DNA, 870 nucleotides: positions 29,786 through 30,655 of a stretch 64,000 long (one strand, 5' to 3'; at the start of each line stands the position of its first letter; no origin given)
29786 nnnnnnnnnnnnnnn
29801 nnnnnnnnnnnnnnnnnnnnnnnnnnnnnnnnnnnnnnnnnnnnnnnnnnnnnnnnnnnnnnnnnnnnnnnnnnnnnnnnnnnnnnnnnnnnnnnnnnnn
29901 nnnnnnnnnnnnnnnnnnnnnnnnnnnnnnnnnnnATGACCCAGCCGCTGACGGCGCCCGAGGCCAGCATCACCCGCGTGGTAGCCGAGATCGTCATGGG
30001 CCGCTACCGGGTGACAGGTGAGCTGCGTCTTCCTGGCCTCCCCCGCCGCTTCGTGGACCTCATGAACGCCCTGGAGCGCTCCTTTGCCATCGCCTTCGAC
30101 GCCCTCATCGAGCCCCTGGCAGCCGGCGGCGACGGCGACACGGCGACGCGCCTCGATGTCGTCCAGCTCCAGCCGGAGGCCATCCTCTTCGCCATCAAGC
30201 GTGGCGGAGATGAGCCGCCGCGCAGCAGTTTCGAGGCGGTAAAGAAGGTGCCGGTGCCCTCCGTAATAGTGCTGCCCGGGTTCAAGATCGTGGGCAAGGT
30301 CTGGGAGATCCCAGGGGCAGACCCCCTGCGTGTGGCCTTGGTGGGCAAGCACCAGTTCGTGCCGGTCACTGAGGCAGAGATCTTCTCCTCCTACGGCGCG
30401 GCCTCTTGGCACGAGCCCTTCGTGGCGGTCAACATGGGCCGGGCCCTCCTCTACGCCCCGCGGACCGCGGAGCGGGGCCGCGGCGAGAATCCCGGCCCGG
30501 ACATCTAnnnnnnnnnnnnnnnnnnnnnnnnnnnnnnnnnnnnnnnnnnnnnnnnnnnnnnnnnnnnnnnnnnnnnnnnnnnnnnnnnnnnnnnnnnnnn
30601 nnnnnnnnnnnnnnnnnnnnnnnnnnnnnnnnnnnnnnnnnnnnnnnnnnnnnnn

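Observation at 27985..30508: GEMM-I (c-di-GMP) riboswitch-like leader in front of a coupled GGDEF -> HD-GYP -> unknown-protein operon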

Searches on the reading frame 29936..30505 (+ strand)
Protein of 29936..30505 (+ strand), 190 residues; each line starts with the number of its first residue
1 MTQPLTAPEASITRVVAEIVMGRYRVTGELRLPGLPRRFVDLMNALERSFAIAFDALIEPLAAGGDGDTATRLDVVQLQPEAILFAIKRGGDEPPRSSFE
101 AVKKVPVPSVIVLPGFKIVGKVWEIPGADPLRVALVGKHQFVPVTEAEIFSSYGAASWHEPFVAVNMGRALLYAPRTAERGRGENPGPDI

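Call 5: search_protein_families(library=pfam, proteins=[window:29936-30505:+], max_evalue=0.01)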
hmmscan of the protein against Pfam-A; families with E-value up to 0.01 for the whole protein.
window:29936-30505:+ (190 aa): 1 family
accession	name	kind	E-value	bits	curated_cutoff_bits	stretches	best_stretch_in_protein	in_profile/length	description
PF20660.2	DUF6812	-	6e-08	33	27.1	1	135-167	18-50/53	Family of unknown function (DUF6812)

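Call 18: find_homologous_proteins(query=window:29936-30505:+)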
Query window:29936-30505:+ (190 aa): 9 proteins with E <= 0.001 among 583 candidates.
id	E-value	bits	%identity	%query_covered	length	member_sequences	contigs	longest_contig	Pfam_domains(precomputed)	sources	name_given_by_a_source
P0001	7.3e-109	380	89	100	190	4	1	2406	PF20660.3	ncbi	-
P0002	9.2e-103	360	87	100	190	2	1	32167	PF20660.3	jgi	-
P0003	9.7e-66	239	63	93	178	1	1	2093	-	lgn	-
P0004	4.1e-61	224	62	94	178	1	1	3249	-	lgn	-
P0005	2.4e-60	221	61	94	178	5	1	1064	-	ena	-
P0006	4.3e-52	195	63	81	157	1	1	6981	-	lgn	-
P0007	1.6e-50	189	57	86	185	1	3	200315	-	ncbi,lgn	-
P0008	6.8e-46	174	55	86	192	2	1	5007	PF20660.3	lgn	-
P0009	6.2e-32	129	43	84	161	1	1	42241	PF20660.3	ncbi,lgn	-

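Call 20: find_encoding_contigs(protein=P0007, flank=6000, max_places=3)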
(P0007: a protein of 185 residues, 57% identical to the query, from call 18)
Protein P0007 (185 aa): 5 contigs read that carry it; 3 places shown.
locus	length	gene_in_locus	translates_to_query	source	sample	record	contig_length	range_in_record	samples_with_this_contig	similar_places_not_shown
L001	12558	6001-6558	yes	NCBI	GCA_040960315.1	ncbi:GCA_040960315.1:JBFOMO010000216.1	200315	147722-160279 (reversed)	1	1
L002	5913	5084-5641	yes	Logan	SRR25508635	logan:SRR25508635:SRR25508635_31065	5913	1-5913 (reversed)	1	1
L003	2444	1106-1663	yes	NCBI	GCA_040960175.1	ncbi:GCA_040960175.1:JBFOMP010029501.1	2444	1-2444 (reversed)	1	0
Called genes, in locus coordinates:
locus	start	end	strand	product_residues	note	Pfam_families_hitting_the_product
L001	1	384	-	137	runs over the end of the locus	PF00903:Glyoxalase, PF18029:Glyoxalase_6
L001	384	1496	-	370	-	PF02811:PHP (weak)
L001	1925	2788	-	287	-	PF00582:Usp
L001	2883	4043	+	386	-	PF01979:Amidohydro_1, PF07969:Amidohydro_3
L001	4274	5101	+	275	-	PF00990:GGDEF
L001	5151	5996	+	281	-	PF13487:HD_5, PF01966:HD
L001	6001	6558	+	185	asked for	-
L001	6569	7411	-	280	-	PF02585:PIG-L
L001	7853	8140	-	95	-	PF01541:GIY-YIG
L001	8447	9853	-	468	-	PF04734:Ceramidase_alk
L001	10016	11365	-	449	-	PF00583:Acetyltransf_1, PF13508:Acetyltransf_7 (weak), PF00291:PALP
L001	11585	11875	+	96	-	PF08734:GYD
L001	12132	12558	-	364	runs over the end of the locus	PF01408:GFO_IDH_MocA, PF02894:GFO_IDH_MocA_C, PF22725:GFO_IDH_MocA_C3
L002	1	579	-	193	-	?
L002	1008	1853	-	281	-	PF00582:Usp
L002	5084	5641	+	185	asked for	-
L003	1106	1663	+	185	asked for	-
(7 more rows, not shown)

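Call 21: find_encoding_contigs(protein=P0009, flank=6000, max_places=3)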
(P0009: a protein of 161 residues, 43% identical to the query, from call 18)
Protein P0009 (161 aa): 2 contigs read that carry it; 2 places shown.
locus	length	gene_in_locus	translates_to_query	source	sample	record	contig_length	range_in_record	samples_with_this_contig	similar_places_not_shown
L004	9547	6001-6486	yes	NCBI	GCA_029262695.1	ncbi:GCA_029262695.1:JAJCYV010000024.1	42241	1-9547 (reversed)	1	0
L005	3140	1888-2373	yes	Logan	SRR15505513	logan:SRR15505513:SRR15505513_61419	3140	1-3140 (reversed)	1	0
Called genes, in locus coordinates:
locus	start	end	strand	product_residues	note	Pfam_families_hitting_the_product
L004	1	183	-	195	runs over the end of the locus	PF02834:LigT_PEase, PF13563:2_5_RNA_ligase2, PF02834:LigT_PEase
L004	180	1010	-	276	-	PF04909:Amidohydro_2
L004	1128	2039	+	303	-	PF13292:DXP_synthase_N, PF00456:Transketolase_N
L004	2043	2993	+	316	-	PF02779:Transket_pyr, PF02780:Transketolase_C, PF22613:Transketolase_C_1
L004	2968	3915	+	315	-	PF01545:Cation_efflux, PF16916:ZT_dimer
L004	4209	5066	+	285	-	PF00990:GGDEF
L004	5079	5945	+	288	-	PF13487:HD_5, PF01966:HD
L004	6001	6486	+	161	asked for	PF20660:DUF6812 (faint)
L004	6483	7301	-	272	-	PF02585:PIG-L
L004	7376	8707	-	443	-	PF04734:Ceramidase_alk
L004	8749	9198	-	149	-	PF01243:PNPOx_N (weak)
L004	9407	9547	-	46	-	?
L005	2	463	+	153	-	?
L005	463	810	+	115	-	-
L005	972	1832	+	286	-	PF13487:HD_5, PF01966:HD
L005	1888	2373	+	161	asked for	PF20660:DUF6812 (faint)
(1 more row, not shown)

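Call 22: find_encoding_contigs(protein=P0002, flank=6000, max_places=3)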
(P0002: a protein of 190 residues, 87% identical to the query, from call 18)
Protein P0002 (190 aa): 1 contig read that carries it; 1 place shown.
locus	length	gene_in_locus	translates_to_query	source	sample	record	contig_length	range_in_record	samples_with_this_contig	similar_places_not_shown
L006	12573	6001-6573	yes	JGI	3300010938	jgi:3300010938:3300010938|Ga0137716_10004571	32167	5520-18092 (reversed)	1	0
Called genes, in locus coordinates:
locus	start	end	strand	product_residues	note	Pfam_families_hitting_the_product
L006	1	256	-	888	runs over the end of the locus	PF01074:Glyco_hydro_38N, PF09261:Alpha-mann_mid, PF07748:Glyco_hydro_38C, PF17677:Glyco_hydro38C2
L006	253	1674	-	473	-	PF02811:PHP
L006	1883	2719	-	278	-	PF00582:Usp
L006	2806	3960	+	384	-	PF01979:Amidohydro_1, PF07969:Amidohydro_3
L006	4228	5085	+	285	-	PF00990:GGDEF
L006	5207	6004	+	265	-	PF13487:HD_5, PF01966:HD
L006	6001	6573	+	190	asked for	PF20660:DUF6812 (faint)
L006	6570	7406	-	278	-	PF02585:PIG-L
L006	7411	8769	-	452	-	PF04734:Ceramidase_alk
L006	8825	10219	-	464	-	PF00583:Acetyltransf_1, PF13508:Acetyltransf_7 (weak), PF00291:PALP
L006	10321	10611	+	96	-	PF08734:GYD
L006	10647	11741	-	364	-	PF01408:GFO_IDH_MocA, PF02894:GFO_IDH_MocA_C, PF22725:GFO_IDH_MocA_C3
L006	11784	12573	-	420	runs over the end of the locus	PF05977:MFS_3, PF07690:MFS_1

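Call 23: find_encoding_contigs(protein=P0008, flank=6000, max_places=2)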
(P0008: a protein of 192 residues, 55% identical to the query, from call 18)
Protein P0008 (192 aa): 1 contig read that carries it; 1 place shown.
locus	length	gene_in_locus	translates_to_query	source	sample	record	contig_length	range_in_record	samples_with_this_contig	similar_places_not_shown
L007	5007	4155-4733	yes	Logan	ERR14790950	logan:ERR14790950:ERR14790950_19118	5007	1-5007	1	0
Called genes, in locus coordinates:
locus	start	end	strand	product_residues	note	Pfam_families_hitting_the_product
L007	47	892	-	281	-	PF00582:Usp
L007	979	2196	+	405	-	PF01979:Amidohydro_1, PF07969:Amidohydro_3 (weak)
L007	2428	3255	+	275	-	PF00990:GGDEF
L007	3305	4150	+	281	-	PF13487:HD_5, PF01966:HD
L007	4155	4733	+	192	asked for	PF20660:DUF6812 (faint)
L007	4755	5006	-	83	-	?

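Call 24: find_encoding_contigs(protein=P0006, flank=6000, max_places=2)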
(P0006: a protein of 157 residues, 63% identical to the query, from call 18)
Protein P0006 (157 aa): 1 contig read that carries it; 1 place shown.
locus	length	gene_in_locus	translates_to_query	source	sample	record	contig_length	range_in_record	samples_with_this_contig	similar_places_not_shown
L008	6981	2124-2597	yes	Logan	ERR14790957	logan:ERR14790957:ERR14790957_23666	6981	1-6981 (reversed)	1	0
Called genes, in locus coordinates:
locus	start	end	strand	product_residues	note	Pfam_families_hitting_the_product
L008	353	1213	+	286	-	PF00990:GGDEF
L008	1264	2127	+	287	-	PF13487:HD_5, PF01966:HD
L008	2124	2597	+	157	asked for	-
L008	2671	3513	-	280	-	PF02585:PIG-L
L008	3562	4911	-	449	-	PF04734:Ceramidase_alk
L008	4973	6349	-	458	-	PF00583:Acetyltransf_1, PF13508:Acetyltransf_7 (weak), PF00291:PALP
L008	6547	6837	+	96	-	PF08734:GYD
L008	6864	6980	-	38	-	?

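Call 25: find_encoding_contigs(protein=P0004, flank=6000, max_places=2)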
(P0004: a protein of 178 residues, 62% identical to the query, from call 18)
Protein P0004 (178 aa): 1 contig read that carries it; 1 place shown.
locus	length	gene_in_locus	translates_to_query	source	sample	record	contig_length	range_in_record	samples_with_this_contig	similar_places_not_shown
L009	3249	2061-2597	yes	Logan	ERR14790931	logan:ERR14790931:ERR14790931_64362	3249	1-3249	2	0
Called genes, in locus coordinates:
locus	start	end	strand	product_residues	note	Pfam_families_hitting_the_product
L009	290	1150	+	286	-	PF00990:GGDEF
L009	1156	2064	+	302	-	PF13487:HD_5, PF01966:HD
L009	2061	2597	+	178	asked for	-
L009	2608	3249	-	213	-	?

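Call 26: find_encoding_contigs(protein=P0001, flank=6000, max_places=2)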
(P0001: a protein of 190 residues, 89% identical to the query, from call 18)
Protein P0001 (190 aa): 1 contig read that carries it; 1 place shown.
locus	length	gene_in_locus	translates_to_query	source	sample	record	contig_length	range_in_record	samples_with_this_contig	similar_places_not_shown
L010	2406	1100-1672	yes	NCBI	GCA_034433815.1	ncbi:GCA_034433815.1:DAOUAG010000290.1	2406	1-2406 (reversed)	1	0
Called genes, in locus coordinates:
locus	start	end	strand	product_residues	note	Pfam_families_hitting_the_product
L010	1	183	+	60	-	?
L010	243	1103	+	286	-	PF13487:HD_5, PF01966:HD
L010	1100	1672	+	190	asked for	PF20660:DUF6812 (faint)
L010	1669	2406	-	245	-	?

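Call 32: find_related_loci(query=A1, collection=genome_contigs, flank=4000)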
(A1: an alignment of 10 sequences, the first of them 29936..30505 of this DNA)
Query A1 (190 aa) in genome_contigs; peptide patterns used: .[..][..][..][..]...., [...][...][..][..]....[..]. (x = any residue, [..] = any of these).
69 stretches matched a pattern; 4 encode a relative of the query (tblastn E <= 1e-3); 4 distinct loci.
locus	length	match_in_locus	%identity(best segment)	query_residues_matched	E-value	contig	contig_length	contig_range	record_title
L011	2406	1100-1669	89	1-190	2e-119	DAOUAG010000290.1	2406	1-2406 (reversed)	MAG TPA_asm: Dehalococcoidia bacterium isolate H62_633 k111_491230, whole genome shotgun sequence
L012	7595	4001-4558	42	4-188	4e-40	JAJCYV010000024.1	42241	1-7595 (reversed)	MAG: Chloroflexota bacterium isolate OFTM284 OFTM284_23, whole genome shotgun sequence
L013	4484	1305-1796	40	15-179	4e-32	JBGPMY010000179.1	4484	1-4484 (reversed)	MAG: Dehalococcoidia bacterium isolate OBJ_0618_7090110_227 k141_1342257_length_4484_cov_12.0000, whole genome shotgun s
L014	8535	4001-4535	40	6-188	2e-18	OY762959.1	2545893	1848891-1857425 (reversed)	MAG: Dehalococcoidia bacterium isolate a8fc5444-7059-4be1-bdcb-92646be6befe genome assembly, chromosome: 1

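Call 44: search_protein_representatives(alignment_id=A1)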
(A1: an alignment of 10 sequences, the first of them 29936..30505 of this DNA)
Query: 10 sequences, 179 profile positions. Proteins with E-value up to 0.001 (for the whole library): 262; up to 1e-10: 54; up to 1e-30: 27. The best 150 are listed.
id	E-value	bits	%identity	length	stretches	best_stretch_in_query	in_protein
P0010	2.0e-70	252.1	-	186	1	4-178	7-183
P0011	3.5e-59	215.5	-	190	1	13-178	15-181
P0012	3.8e-57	208.8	-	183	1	17-176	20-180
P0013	3.1e-48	179.8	-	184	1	13-175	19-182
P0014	5.5e-48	179.0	-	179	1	20-178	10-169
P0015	9.7e-48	178.2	-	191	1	14-178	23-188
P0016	1.7e-45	170.8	-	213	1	10-178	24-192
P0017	1.9e-45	170.7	-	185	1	11-178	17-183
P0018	3.0e-43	163.6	-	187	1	17-178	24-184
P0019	4.1e-43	163.1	-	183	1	7-175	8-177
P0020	8.7e-43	162.0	-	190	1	19-177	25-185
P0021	2.5e-41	157.3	-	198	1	16-178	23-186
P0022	8.7e-41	155.5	-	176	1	14-178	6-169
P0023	2.4e-40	154.1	-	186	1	9-177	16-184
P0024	1.3e-39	151.7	-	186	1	9-177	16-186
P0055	8.3e-13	64.4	-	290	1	36-178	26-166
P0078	4.7e-09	52.2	-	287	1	14-154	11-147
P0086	1.3e-08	50.7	-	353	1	16-175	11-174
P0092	2.8e-08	49.6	-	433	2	18-172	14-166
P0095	3.9e-08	49.2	-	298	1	22-177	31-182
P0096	4.6e-08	48.9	-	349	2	17-151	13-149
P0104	1.5e-07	47.3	-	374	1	25-168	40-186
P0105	1.5e-07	47.3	-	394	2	18-173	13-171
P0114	3.4e-07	46.1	-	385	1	17-168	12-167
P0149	4.0e-06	42.6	-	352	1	26-169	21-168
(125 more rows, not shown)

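Call 46: search_protein_families(library=pfam, alignment_id=A3, max_evalue=0.01)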
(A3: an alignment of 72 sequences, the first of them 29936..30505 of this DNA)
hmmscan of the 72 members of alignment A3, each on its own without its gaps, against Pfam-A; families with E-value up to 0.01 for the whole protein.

A. member 1, window:29936-30505:+ (190 aa): 1 family
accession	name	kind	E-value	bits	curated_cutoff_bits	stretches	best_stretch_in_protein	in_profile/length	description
PF20660.2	DUF6812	-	6e-08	33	27.1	1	135-167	18-50/53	Family of unknown function (DUF6812)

B. families by the number of members that match (of 72 scanned): 2 families
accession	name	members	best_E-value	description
PF20660.2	DUF6812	70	3e-17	Family of unknown function (DUF6812)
PF03533.19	SPO11_like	1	0.0065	SPO11 homologue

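Call 47: find_homologous_proteins(query=A3, max_evalue=0.00001)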
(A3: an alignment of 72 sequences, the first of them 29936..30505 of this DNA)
Query A3 (72 sequences) (190 aa, profile of the alignment): 524 proteins with E <= 0.00001 among 8000 candidates; the best 120 are listed.
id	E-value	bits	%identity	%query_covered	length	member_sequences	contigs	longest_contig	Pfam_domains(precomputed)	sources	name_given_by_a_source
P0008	1.8e-55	205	55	86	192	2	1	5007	PF20660.3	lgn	-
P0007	9.5e-53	196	57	86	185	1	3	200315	-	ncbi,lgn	-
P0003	5.0e-51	191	63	93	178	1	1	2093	-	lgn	-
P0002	2.3e-50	188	87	100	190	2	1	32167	PF20660.3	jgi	-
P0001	6.2e-50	187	89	100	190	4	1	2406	PF20660.3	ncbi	-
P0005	3.7e-49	185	61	94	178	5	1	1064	-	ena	-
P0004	5.1e-49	184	62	94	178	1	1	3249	-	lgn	-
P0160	9.6e-48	180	34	75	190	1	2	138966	PF20660.3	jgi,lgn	jgi:hypothetical protein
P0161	6.2e-47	177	31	78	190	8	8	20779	PF20660.3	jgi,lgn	jgi:hypothetical protein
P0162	7.0e-47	177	34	73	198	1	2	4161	PF20660.3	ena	-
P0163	8.5e-47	177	33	86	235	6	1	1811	PF20660.3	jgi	jgi:hypothetical protein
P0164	9.5e-47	177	31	74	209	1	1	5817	PF20660.3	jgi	jgi:hypothetical protein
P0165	1.2e-46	176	35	73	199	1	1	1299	PF20660.3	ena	-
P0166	1.3e-46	176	30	71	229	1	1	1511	PF20660.3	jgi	jgi:hypothetical protein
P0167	1.4e-46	176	33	86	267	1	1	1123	PF20660.3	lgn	-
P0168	1.6e-46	176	32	93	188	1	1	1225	PF20660.3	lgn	-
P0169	2.5e-46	175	30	74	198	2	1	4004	PF20660.3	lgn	-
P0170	3.1e-46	175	31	73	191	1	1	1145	PF20660.3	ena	-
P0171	3.7e-46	175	32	87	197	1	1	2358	PF20660.3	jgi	jgi:hypothetical protein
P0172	4.5e-46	174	33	77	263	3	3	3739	PF20660.3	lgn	-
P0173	5.3e-46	174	32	74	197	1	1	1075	PF20660.3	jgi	-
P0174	5.5e-46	174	31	79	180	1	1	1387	PF20660.3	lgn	-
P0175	5.5e-46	174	30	73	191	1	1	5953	PF20660.3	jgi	-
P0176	6.7e-46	174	32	90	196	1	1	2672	PF20660.3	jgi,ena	-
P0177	7.1e-46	174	34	74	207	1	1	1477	PF20660.3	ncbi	-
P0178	7.7e-46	174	32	77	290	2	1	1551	PF20660.3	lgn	-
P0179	1.0e-45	173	35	73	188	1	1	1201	PF20660.3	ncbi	-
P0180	1.1e-45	173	34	73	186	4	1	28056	PF20660.3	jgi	jgi:hypothetical protein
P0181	1.3e-45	173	33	73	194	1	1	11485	PF20660.3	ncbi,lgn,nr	ncbi:MAG TPA: hypothetical protein VFI34_02590 [Candidatus Limnocylindrales bacterium]|nr:hypothetic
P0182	1.4e-45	173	35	74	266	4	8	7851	PF20660.3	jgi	jgi:hypothetical protein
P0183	1.4e-45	173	30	73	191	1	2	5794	PF20660.3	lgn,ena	-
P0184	1.4e-45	173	32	86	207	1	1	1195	PF20660.3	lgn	-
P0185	1.8e-45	173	31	73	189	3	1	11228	PF20660.3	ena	-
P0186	2.3e-45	172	31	74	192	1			PF20660.3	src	-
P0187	2.6e-45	172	33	75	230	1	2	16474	PF20660.3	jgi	jgi:hypothetical protein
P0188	2.7e-45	172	30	73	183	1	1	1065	PF20660.3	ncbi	-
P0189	2.9e-45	172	30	73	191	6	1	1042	PF20660.3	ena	-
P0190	3.3e-45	172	32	74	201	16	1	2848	PF20660.3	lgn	-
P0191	3.6e-45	172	31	86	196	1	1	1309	PF20660.3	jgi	jgi:hypothetical protein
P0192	4.4e-45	171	31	73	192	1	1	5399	PF20660.3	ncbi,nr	ncbi:MAG TPA: hypothetical protein VFY18_01250 [Candidatus Limnocylindrales bacterium]|nr:hypothetic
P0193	4.9e-45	171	33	73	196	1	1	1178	PF20660.3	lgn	-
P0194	5.0e-45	171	36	81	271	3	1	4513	PF20660.3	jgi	jgi:hypothetical protein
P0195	5.0e-45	171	33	73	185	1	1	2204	PF20660.3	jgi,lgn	jgi:hypothetical protein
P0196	5.6e-45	171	34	73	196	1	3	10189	PF20660.3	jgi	jgi:hypothetical protein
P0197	5.7e-45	171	29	73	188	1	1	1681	PF20660.3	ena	-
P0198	5.7e-45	171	33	79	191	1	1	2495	PF20660.3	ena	-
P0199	6.3e-45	171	32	74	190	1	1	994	PF20660.3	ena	-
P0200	6.5e-45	171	34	74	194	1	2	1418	PF20660.3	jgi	-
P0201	6.6e-45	171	32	73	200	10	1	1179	PF20660.3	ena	-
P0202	6.8e-45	171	34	73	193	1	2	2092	PF20660.3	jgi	jgi:hypothetical protein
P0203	6.9e-45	171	27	88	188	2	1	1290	PF20660.3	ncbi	-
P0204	7.2e-45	171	34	74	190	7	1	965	PF20660.3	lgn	-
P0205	7.3e-45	171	35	73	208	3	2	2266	PF20660.3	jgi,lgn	jgi:hypothetical protein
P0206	7.4e-45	171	35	76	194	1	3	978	PF20660.3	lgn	-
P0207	8.2e-45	170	34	75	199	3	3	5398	PF20660.3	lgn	-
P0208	8.2e-45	170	31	81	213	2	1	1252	PF20660.3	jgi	jgi:hypothetical protein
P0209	8.4e-45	170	30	73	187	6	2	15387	PF20660.3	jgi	jgi:hypothetical protein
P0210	8.4e-45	170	34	73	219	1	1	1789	PF20660.3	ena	-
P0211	8.8e-45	170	34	73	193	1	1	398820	PF20660.3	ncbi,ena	-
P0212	1.1e-44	170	34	73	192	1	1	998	PF20660.3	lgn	-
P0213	1.1e-44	170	34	73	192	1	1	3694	PF20660.3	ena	-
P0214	1.1e-44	170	33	85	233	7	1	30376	PF20660.3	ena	-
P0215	1.1e-44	170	31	74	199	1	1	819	PF20660.3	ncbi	-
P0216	1.2e-44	170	33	73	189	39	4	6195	PF20660.3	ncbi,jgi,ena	ncbi:MAG TPA: hypothetical protein VIL81_09220 [Candidatus Limnocylindrales bacterium]|jgi:hypotheti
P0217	1.2e-44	170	28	74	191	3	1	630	PF20660.3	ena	-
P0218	1.3e-44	170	29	73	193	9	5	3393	PF20660.3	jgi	jgi:hypothetical protein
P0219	1.3e-44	170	31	73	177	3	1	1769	PF20660.3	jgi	jgi:hypothetical protein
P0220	1.5e-44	170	31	74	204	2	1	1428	PF20660.3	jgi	jgi:hypothetical protein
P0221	1.5e-44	169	30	73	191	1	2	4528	PF20660.3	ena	-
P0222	1.6e-44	169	31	81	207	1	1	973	PF20660.3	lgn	-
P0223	1.6e-44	169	30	74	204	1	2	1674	PF20660.3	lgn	-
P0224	1.6e-44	169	29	73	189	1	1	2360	PF20660.3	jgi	jgi:hypothetical protein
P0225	1.7e-44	169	29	73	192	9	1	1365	PF20660.3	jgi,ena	-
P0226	1.7e-44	169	29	74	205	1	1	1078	PF20660.3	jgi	-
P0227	1.7e-44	169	31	81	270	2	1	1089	PF20660.3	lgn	-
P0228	1.7e-44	169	32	73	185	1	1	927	PF20660.3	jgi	jgi:hypothetical protein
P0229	1.8e-44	169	33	73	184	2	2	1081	PF20660.3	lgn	-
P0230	1.9e-44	169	34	74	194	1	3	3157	PF20660.3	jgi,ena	-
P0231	1.9e-44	169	33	74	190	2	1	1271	PF20660.3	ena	-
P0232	2.1e-44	169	31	74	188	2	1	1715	PF20660.3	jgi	jgi:hypothetical protein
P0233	2.2e-44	169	29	88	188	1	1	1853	PF20660.3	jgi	jgi:hypothetical protein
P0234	2.4e-44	169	30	73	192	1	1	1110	PF20660.3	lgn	-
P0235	2.6e-44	169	29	73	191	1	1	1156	PF20660.3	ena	-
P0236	2.6e-44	169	32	74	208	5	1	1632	PF20660.3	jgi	jgi:hypothetical protein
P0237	2.7e-44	169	35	74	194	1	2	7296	PF20660.3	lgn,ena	-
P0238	2.7e-44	169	35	74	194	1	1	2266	PF20660.3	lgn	-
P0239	2.7e-44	169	30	74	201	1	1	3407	PF20660.3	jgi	jgi:hypothetical protein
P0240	2.7e-44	169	30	91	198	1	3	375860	PF20660.3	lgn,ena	-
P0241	3.1e-44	168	29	73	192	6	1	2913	PF20660.3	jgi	jgi:hypothetical protein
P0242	3.4e-44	168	34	74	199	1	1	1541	PF20660.3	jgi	-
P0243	3.6e-44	168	32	74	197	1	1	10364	PF20660.3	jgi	jgi:hypothetical protein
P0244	4.4e-44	168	31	73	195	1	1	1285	PF20660.3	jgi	jgi:hypothetical protein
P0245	4.8e-44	168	34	74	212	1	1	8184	PF20660.3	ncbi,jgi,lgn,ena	ncbi:MAG TPA: hypothetical protein VGC90_11185 [Candidatus Limnocylindrales bacterium]|jgi:hypotheti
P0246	5.2e-44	168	31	73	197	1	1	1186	PF20660.3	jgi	jgi:hypothetical protein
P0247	5.3e-44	168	30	73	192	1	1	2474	PF20660.3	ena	-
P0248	5.7e-44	168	30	73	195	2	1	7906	PF20660.3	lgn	-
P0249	6.1e-44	168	33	75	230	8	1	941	PF20660.3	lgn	-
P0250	6.3e-44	167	30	78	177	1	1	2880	PF20660.3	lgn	-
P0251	6.7e-44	167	32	74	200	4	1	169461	PF20660.3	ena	-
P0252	7.3e-44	167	33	73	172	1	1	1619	PF20660.3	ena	-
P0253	7.4e-44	167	33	75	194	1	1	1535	PF20660.3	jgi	jgi:hypothetical protein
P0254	7.9e-44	167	31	74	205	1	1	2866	PF20660.3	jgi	jgi:hypothetical protein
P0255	8.2e-44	167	26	89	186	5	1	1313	PF20660.3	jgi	jgi:hypothetical protein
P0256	9.2e-44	167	32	73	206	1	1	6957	PF20660.3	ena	-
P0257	9.9e-44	167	34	81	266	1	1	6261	PF20660.3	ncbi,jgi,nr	ncbi:MAG TPA: hypothetical protein VM344_06625 [Vitreimonas sp.]|nr:hypothetical protein [Vitreimona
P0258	1.1e-43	167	31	73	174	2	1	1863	PF20660.3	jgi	jgi:hypothetical protein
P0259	1.1e-43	167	33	73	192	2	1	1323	PF20660.3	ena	-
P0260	1.2e-43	167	31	85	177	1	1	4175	PF20660.3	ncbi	-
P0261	1.2e-43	167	33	80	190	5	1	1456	PF20660.3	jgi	jgi:hypothetical protein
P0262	1.2e-43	167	30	79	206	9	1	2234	PF20660.3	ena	-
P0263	1.4e-43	166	31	74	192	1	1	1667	PF20660.3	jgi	jgi:hypothetical protein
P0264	1.7e-43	166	33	74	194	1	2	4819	PF20660.3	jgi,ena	-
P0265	1.7e-43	166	30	73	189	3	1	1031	PF20660.3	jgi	jgi:hypothetical protein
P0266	1.9e-43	166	28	87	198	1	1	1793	PF20660.3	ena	-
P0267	1.9e-43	166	33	85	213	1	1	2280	PF20660.3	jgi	jgi:hypothetical protein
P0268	2.0e-43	166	34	75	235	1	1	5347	PF20660.3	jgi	jgi:hypothetical protein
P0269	2.0e-43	166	35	74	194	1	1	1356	PF20660.3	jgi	-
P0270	2.1e-43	166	34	79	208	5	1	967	PF20660.3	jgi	-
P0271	2.1e-43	166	33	74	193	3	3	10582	PF20660.3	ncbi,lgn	-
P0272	2.5e-43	166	32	73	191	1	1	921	PF20660.3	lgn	-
